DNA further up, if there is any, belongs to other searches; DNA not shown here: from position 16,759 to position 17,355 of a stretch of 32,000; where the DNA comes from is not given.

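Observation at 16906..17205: Cys-initiated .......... C-terminal domain with terminal TM helix + KRK: putative sorting signal with no processing enzyme in the window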

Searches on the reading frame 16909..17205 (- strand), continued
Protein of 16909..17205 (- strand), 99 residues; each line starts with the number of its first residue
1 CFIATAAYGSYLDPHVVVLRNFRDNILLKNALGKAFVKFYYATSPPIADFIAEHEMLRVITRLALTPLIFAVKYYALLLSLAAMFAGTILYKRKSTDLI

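Call 55: get_annotated_region(hit=H21, flank=5000)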
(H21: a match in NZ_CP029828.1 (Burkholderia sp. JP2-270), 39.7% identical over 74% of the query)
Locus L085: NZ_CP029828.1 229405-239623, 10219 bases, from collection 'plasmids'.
description: Burkholderia sp. JP2-270 plasmid p2, complete sequence
organism: Burkholderia sp. JP2-270 (NCBI taxid 2217913)
taxonomy: Bacteria; Pseudomonadota; Betaproteobacteria; Burkholderiales; Burkholderiaceae; Burkholderia; Burkholderia sp. JP2-270
host: -; source: sigle cell,rice rhizosphere; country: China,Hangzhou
typing (MOB-suite, as given by PLSDB): mobilizable; replicon rep_cluster_1398; relaxase MOBP
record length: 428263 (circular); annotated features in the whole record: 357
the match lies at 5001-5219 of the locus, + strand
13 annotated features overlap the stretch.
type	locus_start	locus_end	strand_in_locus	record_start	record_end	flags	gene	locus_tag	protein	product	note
CDS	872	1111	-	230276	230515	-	-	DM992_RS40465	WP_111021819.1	hypothetical protein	-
CDS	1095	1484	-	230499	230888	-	-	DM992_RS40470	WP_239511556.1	hypothetical protein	-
CDS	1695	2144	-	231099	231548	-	-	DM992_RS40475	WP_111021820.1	CBS domain-containing protein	-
CDS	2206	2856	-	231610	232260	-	-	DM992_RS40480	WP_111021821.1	BON domain-containing protein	-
CDS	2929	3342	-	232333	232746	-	-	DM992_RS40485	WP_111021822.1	hypothetical protein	-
CDS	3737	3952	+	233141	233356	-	-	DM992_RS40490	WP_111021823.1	hypothetical protein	-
CDS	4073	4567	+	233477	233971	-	-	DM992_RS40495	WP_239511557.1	hypothetical protein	-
CDS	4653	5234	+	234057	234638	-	-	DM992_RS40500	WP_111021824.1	cold shock domain-containing protein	-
CDS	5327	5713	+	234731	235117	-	-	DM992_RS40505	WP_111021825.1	hypothetical protein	-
CDS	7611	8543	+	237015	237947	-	-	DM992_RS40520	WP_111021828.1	MBL fold metallo-hydrolase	-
CDS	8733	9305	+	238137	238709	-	-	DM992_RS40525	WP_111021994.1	YbhB/YbcL family Raf kinase inhibitor-like protein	-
CDS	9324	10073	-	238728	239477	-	-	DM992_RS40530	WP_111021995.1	glucose 1-dehydrogenase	-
CDS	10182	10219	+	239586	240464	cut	-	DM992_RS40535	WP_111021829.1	LysR family transcriptional regulator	-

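Call 59: get_annotated_region(hit=H19, flank=4000)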
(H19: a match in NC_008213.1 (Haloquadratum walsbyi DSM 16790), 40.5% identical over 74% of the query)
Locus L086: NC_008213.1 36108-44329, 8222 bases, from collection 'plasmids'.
description: Haloquadratum walsbyi DSM 16790 plasmid PL47, complete sequence
organism: Haloquadratum walsbyi DSM 16790 (NCBI taxid 362976)
taxonomy: Archaea; Euryarchaeota; Halobacteria; Halobacteriales; Haloferacaceae; Haloquadratum; Haloquadratum walsbyi; Haloquadratum walsbyi DSM 16790
host: -; source: -; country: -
typing (MOB-suite, as given by PLSDB): non-mobilizable
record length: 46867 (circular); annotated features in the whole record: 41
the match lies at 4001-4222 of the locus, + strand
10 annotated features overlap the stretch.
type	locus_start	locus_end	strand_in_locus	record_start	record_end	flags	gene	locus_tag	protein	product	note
CDS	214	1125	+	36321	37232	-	-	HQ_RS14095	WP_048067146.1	hypothetical protein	-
CDS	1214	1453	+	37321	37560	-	-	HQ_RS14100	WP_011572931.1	hypothetical protein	-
CDS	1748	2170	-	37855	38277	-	-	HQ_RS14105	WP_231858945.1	hypothetical protein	-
CDS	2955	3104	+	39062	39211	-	-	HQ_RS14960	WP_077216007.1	HNH endonuclease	-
CDS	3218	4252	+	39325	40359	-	-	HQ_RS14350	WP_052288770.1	CFI-box-CTERM domain-containing protein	-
CDS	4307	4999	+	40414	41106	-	-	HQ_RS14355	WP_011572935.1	restriction endonuclease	GO:0009307 - DNA restriction-modification system [Evidence IEA]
CDS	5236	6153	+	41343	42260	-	-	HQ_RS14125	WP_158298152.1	DUF4352 domain-containing protein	-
CDS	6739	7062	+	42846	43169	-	-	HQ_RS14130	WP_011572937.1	hypothetical protein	-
CDS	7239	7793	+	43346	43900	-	-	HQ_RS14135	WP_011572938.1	hypothetical protein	-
CDS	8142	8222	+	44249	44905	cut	-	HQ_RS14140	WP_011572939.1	recombinase family protein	GO:0006310 - DNA recombination [Evidence IEA]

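Call 60: get_annotated_region(hit=H30, flank=4000)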
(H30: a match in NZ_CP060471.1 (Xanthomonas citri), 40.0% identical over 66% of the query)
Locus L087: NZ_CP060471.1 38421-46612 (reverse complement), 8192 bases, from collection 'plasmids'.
description: Xanthomonas citri pv. citri strain DAR73889 plasmid pXAS220, complete sequence
organism: Xanthomonas citri (NCBI taxid 611301)
taxonomy: Bacteria; Pseudomonadota; Gammaproteobacteria; Lysobacterales; Lysobacteraceae; Xanthomonas; Xanthomonas citri
host: -; source: Cell culture; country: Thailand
typing (MOB-suite, as given by PLSDB): non-mobilizable; replicon rep_cluster_156
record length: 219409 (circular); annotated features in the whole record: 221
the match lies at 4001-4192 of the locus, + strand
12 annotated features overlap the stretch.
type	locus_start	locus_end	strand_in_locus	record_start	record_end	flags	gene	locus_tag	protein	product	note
CDS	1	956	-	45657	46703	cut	-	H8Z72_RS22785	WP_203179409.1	ParM/StbA family protein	GO:0030541 - plasmid partitioning [Evidence IEA]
CDS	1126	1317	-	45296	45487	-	-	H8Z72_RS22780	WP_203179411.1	hypothetical protein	-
CDS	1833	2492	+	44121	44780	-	mobI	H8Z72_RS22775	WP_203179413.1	conjugative transfer protein MobI(A/C)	-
CDS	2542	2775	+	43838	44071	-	-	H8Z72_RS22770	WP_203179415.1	hypothetical protein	-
CDS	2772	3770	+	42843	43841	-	-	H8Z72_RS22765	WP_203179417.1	S49 family peptidase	GO:0006508 - proteolysis [Evidence IEA]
CDS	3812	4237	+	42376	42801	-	-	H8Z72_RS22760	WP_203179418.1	CFI-box-CTERM domain-containing protein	-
CDS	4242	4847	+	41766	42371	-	-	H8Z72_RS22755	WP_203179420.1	hypothetical protein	-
CDS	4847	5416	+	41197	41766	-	-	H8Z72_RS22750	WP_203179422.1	PD-(D/E)XK nuclease family protein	-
CDS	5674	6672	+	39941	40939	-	-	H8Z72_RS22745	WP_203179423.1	hypothetical protein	-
CDS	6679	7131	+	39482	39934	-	-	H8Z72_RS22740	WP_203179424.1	hypothetical protein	-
CDS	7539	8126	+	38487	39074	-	-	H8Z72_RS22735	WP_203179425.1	Cro/CI family transcriptional regulator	-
CDS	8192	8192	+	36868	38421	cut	-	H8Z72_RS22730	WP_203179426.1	LPD1 domain-containing protein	-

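Call 61: get_annotated_region(hit=H5, flank=4000)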
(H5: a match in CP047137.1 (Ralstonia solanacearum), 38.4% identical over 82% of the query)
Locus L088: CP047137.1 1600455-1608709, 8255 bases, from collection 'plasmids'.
description: Ralstonia solanacearum strain CFBP 8697 plasmid unnamed, complete sequence
organism: Ralstonia solanacearum (NCBI taxid 305)
taxonomy: Bacteria; Pseudomonadota; Betaproteobacteria; Burkholderiales; Burkholderiaceae; Ralstonia; Ralstonia solanacearum
host: -; source: Potato,Single cell,tuber; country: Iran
typing (MOB-suite, as given by PLSDB): mobilizable; relaxase MOBP
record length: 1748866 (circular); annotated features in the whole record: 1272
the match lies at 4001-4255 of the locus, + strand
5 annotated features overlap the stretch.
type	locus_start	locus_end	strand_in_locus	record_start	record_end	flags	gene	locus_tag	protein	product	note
CDS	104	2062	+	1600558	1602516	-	-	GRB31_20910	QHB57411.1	hypothetical protein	-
CDS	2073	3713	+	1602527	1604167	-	-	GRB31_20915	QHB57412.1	hypothetical protein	-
CDS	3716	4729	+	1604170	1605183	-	-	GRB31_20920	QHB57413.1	peptidase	-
CDS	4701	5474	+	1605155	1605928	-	-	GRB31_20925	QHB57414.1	hypothetical protein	-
CDS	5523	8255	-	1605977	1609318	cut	-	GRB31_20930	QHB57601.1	AMP-binding protein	-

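Call 65: get_annotated_region(hit=H4, flank=3000)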
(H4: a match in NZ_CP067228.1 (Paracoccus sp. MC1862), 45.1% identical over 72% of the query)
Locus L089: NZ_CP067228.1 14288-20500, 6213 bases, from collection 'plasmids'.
description: Paracoccus sp. MC1862 plasmid unnamed3, complete sequence
organism: Paracoccus sp. MC1862 (NCBI taxid 2760307)
taxonomy: Bacteria; Pseudomonadota; Alphaproteobacteria; Rhodobacterales; Paracoccaceae; Paracoccus; Paracoccus sp. MC1862
host: -; source: pure cultures of bacteria,river bed soil; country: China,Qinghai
typing (MOB-suite, as given by PLSDB): non-mobilizable; replicon rep_cluster_2002
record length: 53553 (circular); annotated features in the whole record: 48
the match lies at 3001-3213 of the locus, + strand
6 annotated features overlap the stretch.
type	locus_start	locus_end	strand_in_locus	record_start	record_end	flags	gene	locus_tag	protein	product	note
CDS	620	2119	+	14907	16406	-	-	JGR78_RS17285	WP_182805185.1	IS66 family transposase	-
CDS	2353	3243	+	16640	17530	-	-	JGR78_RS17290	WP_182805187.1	CFI-box-CTERM domain-containing protein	-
CDS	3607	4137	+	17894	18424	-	-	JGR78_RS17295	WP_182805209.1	CAP domain-containing protein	-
CDS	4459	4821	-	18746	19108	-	-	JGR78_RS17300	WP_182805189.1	H-NS histone family protein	-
CDS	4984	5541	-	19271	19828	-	-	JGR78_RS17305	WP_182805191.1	recombinase family protein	GO:0006310 - DNA recombination [Evidence IEA]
CDS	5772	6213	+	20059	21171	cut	-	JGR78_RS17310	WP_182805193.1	glycosyltransferase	-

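Call 66: get_annotated_region(hit=H16, flank=3000)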
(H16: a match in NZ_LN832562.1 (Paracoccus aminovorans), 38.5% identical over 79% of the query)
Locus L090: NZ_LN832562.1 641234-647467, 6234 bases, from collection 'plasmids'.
description: Paracoccus aminovorans isolate JCM7685 plasmid IV, complete sequence
organism: Paracoccus aminovorans (NCBI taxid 34004)
taxonomy: Bacteria; Pseudomonadota; Alphaproteobacteria; Rhodobacterales; Paracoccaceae; Paracoccus; Paracoccus aminovorans
host: -; source: -; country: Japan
typing (MOB-suite, as given by PLSDB): non-mobilizable; replicon rep_cluster_746
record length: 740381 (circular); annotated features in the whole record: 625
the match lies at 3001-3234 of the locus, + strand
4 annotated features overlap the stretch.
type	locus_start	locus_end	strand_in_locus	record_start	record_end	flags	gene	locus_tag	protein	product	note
CDS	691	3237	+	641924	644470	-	-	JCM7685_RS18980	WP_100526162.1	calcium-binding protein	-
CDS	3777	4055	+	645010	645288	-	-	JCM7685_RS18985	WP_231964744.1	IS66 family insertion sequence element accessory protein TnpB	-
CDS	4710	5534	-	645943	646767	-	-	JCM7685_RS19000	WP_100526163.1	ABC transporter permease subunit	GO:0055085 - transmembrane transport [Evidence IEA]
CDS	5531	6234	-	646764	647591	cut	-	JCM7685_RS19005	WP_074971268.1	ABC transporter permease subunit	GO:0055085 - transmembrane transport [Evidence IEA]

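Call 67: get_annotated_region(hit=H24, flank=3000)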
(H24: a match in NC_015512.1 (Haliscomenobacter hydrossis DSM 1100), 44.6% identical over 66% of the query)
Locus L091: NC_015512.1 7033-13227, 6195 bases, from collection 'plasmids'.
description: Haliscomenobacter hydrossis DSM 1100 plasmid pHALHY02, complete sequence
organism: Haliscomenobacter hydrossis DSM 1100 (NCBI taxid 760192)
taxonomy: Bacteria; Bacteroidota; Saprospiria; Saprospirales; Haliscomenobacteraceae; Haliscomenobacter; Haliscomenobacter hydrossis; Haliscomenobacter hydrossis DSM 1100
host: -; source: activated sludge; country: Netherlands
typing (MOB-suite, as given by PLSDB): non-mobilizable; replicon rep_cluster_1690
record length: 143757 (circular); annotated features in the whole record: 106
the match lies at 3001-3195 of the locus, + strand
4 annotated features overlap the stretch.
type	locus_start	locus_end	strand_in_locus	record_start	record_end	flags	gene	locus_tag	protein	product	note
CDS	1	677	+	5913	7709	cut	-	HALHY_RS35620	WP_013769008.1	WD40 repeat domain-containing protein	-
CDS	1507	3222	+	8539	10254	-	-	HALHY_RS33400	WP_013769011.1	CFI-box-CTERM domain-containing protein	-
CDS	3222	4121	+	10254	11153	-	-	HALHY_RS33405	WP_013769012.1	septum formation initiator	-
CDS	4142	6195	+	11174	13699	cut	-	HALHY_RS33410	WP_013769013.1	Hsp70 family protein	-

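Call 68: get_annotated_region(hit=H31, flank=3000)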
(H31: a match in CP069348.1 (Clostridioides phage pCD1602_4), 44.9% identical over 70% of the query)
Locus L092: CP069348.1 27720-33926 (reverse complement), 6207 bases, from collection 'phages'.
description: Clostridioides phage pCD1602_4, complete sequence.
organism: Clostridioides phage pCD1602_4 (NCBI taxid 2801346)
taxonomy: Viruses; Duplodnaviria; Heunggongvirae; Uroviricota; Caudoviricetes
host: -; source: water; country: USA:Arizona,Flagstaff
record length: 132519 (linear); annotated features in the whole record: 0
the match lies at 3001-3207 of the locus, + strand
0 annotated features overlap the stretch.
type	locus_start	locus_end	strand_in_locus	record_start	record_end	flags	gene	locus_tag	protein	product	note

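Call 69: get_annotated_region(hit=H1, flank=3000)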
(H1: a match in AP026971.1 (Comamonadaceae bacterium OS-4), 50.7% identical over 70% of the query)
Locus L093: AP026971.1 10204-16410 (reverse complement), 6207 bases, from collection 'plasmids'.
description: Comamonadaceae bacterium OS-4 plasmid pOS401 DNA, complete sequence
organism: Comamonadaceae bacterium OS-4 (NCBI taxid 2993873)
taxonomy: Bacteria; Pseudomonadota; Betaproteobacteria; Burkholderiales; Comamonadaceae; ; Comamonadaceae bacterium OS-4
host: -; source: -; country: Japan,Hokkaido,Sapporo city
typing (MOB-suite, as given by PLSDB): non-mobilizable
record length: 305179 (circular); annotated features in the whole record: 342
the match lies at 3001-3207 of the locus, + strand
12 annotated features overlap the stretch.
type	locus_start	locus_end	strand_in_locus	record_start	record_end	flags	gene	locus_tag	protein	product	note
CDS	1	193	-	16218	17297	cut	-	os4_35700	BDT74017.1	hypothetical protein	-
CDS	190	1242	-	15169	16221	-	xerC_1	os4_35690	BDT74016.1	tyrosine recombinase XerC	-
CDS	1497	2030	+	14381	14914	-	-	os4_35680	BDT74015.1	hypothetical protein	-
CDS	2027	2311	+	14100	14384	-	-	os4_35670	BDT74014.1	hypothetical protein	-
CDS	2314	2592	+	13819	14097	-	-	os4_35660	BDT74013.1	hypothetical protein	-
CDS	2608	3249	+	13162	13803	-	-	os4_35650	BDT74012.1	hypothetical protein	-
CDS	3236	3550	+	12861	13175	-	-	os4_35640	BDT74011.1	hypothetical protein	-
CDS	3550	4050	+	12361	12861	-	-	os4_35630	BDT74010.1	hypothetical protein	-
CDS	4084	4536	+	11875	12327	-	-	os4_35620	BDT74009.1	hypothetical protein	-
CDS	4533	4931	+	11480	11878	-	-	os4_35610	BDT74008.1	hypothetical protein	-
CDS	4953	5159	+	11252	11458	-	-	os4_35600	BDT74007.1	hypothetical protein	-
CDS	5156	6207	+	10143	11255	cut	-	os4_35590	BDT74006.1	hypothetical protein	-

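Call 70: get_annotated_region(hit=H25, flank=3000)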
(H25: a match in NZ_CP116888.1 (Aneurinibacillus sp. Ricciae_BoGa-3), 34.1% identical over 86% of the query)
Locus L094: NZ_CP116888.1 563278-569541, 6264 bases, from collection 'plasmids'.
description: Aneurinibacillus sp. Ricciae_BoGa-3 plasmid unnamed, complete sequence
organism: Aneurinibacillus sp. Ricciae_BoGa-3 (NCBI taxid 3022697)
taxonomy: Bacteria; Bacillota; Bacilli; Bacillales; Paenibacillaceae; Aneurinibacillus; Aneurinibacillus sp. Ricciae BoGa-3
host: -; source: whole organism,Plant material,Lab grown Riccia fluitans ecotype BoGa-3; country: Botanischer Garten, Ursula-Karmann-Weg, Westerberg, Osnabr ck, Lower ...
typing (MOB-suite, as given by PLSDB): non-mobilizable
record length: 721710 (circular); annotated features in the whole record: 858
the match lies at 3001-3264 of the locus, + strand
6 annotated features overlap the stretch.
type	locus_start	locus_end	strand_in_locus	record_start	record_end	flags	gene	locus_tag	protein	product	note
CDS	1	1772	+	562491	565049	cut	cas3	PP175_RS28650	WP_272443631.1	CRISPR-associated helicase Cas3'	GO:0043571 - maintenance of CRISPR repeat elements [Evidence IEA]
CDS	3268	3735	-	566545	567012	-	-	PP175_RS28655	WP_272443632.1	CBS domain-containing protein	-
CDS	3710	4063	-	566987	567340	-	-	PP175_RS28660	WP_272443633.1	hypothetical protein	-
CDS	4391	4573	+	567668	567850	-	-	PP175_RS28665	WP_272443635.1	hypothetical protein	-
CDS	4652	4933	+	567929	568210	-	-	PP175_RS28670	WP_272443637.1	hypothetical protein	-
CDS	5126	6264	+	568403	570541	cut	-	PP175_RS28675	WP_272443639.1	hypothetical protein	-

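Call 79: search_protein_families(library=ncbifam, proteins=[L085:4653-5231:+, L086:3218-4249:+, L084:1333-2181:+, L091:1507-3219:+, L093:2608-3246:+, L088:3716-4726:+], max_evalue=0.01)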
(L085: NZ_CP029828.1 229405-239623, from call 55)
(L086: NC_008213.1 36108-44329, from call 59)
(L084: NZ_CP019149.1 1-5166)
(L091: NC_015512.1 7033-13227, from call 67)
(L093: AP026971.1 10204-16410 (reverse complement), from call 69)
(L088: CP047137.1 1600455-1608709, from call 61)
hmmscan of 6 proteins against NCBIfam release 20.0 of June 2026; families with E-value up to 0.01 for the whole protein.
L085:4653-5231:+ (193 aa): 10 families
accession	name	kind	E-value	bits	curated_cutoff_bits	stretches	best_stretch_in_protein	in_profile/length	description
NF041770.1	CFI_box_CTERM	domain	5.4e-25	87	40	1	117-185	1-69/69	CFI-box-CTERM domain-containing protein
NF049933.1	TransAntitermCspE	equivalog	7.3e-11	42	120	1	2-62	5-68/69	transcription antiterminator/RNA stability regulator CspE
NF038236.1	retron_eff_Se72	equivalog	1.8e-10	40.5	82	1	3-62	1-61/62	retron Se72 family effector protein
NF007062.0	PRK09507.1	subfamily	7.6e-09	35.4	133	1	2-60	5-66/69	transcription antiterminator/RNA stability regulator CspE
TIGR02381.1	cspD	equivalog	1e-07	31.8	115.4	1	2-63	3-67/68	cold shock domain-containing protein CspD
NF008190.0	PRK10943.1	subfamily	5.9e-07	29.4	137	1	2-60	5-66/69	cold shock-like protein CspC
NF007679.0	PRK10354.1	subfamily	1.2e-06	28.7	130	1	1-60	5-67/70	RNA chaperone/antiterminator CspA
NF007378.0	PRK09890.1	equivalog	1.3e-06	28.6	144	1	1-60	5-67/70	cold shock protein CspG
NF007405.0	PRK09937.1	equivalog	1.1e-05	25.6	152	1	2-64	3-68/74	cold shock-like protein CspD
NF011574.0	PRK14998.1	equivalog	1.6e-05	25.1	147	1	3-64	4-68/73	cold shock-like protein CspD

L086:3218-4249:+ (344 aa): 1 family
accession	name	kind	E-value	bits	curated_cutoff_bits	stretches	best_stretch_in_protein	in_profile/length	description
NF041770.1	CFI_box_CTERM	domain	3.6e-24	84.4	40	1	262-327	1-66/69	CFI-box-CTERM domain-containing protein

L084:1333-2181:+ (283 aa): 4 families
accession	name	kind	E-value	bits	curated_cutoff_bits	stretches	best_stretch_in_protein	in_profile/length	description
NF041770.1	CFI_box_CTERM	domain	8.3e-24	83.2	40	1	206-274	1-69/69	CFI-box-CTERM domain-containing protein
TIGR02917.1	PEP_TPR_lipo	equivalog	4.2e-05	21.6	312.2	1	141-197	822-877/899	XrtA/PEP-CTERM system TPR-repeat protein PrsT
NF038257.2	exopoly_VpsP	subfamily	0.0013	18.4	125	1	127-165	39-77/213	VpsP family polysaccharide biosynthesis protein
NF040959.1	MamA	equivalog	0.0014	18.1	200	1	137-207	86-155/204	magnetosome protein MamA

L091:1507-3219:+ (571 aa): 1 family
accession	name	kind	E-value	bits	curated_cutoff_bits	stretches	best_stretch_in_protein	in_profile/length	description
NF041770.1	CFI_box_CTERM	domain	5.5e-25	87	40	1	499-567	1-69/69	CFI-box-CTERM domain-containing protein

L093:2608-3246:+ (213 aa): 9 families
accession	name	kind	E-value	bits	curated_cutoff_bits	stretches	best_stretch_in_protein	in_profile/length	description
NF041770.1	CFI_box_CTERM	domain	5.6e-26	90.2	40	1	132-200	1-69/69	CFI-box-CTERM domain-containing protein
NF038236.1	retron_eff_Se72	equivalog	4.5e-07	29.7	82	1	3-62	1-59/62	retron Se72 family effector protein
TIGR02381.1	cspD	equivalog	7e-05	22.7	115.4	1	2-48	3-53/68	cold shock domain-containing protein CspD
NF049933.1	TransAntitermCspE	equivalog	0.00013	22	120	1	2-63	5-67/69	transcription antiterminator/RNA stability regulator CspE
NF007679.0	PRK10354.1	subfamily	0.00029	21.1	130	1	1-47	5-55/70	RNA chaperone/antiterminator CspA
NF007062.0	PRK09507.1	subfamily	0.0011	19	133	1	2-61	5-65/69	transcription antiterminator/RNA stability regulator CspE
NF008190.0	PRK10943.1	subfamily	0.0019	18.1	137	1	2-62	5-66/69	cold shock-like protein CspC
NF007405.0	PRK09937.1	equivalog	0.0027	17.8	152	1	3-56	4-60/74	cold shock-like protein CspD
NF011574.0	PRK14998.1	equivalog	0.0036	17.5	147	1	3-54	4-58/73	cold shock-like protein CspD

L088:3716-4726:+ (337 aa): 1 family
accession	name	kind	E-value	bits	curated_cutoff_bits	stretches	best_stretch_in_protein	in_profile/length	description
NF041770.1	CFI_box_CTERM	domain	2.5e-12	46.4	40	1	96-165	1-66/69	CFI-box-CTERM domain-containing protein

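Call 95: search_protein_families(library=padloc, proteins=[L085:4653-5231:+, L086:3218-4249:+, L093:2608-3246:+, L091:1507-3219:+, L084:1333-2181:+], max_evalue=0.01)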
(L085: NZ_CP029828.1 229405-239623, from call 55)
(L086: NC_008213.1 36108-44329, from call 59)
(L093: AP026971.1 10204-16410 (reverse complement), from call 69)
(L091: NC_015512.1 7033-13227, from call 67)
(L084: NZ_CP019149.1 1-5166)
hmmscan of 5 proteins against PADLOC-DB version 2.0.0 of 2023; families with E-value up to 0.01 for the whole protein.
L085:4653-5231:+ (193 aa): 1 family
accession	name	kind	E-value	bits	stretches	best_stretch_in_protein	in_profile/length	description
PDLC02916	CSD_V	-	3.3e-13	47.3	1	2-62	3-63/64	-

L086:3218-4249:+ (344 aa): 12 families
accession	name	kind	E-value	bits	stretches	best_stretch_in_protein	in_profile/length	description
PDLC01457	WYL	-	2.4e-17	61.3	1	153-252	112-212/229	"CAS-I,CAS-II,CAS-III,CAS-IV,CAS-V,CAS-VI; associated_signaling"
PDLC01652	WYL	-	8.9e-17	59.9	1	169-259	21-94/162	"CAS-I,CAS-II,CAS-III,CAS-IV,CAS-V,CAS-VI; associated_signaling"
PDLC00631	ZorD1|ZorD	-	3e-13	46.5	1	11-127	943-1063/1071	"SWI2/SNF2 helicase, Mrr-like nuclease"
PDLC04819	PDC-S02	-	4.1e-13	47.3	1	10-126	190-308/334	-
PDLC01766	Cas3c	-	2.5e-10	37.2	1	155-251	125-224/1009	-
PDLC04796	PDC-S02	-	3.2e-10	37.5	1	8-128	235-361/390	-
PDLC03657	mREase_IV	-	1.3e-09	35.8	1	8-130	164-297/317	Type IV methyl-directed restriction enzyme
PDLC04806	PDC-S02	-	2.9e-08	31.4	1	10-116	179-292/324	-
PDLC00628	ZorD1|ZorD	-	4.8e-05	19.2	1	12-118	1022-1133/1171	"SWI2/SNF2 helicase, Mrr-like nuclease"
PDLC04815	PDC-S02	-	9.3e-05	19.9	1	14-106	203-298/346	-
PDLC03663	mREase_IV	-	0.00024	17.9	1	16-96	412-495/544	Type IV methyl-directed restriction enzyme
PDLC03852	LmuA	-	0.0039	15.2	1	10-67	12-77/336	-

L093:2608-3246:+ (213 aa): 2 families
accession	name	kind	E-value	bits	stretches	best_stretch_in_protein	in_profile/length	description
PDLC02916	CSD_V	-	1.8e-08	32.1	1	2-63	3-62/64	-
PDLC01170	TPR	-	0.0023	15.3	1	2-62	301-362/368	TPR repeats containing protein fused to cold shock-like domain (OB-fold)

L091:1507-3219:+ (571 aa): 0 families

L084:1333-2181:+ (283 aa): 1 family
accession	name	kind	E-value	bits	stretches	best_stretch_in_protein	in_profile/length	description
PDLC01824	CARF2--CARF_HEPN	-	0.0073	13.8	1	36-111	189-261/376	-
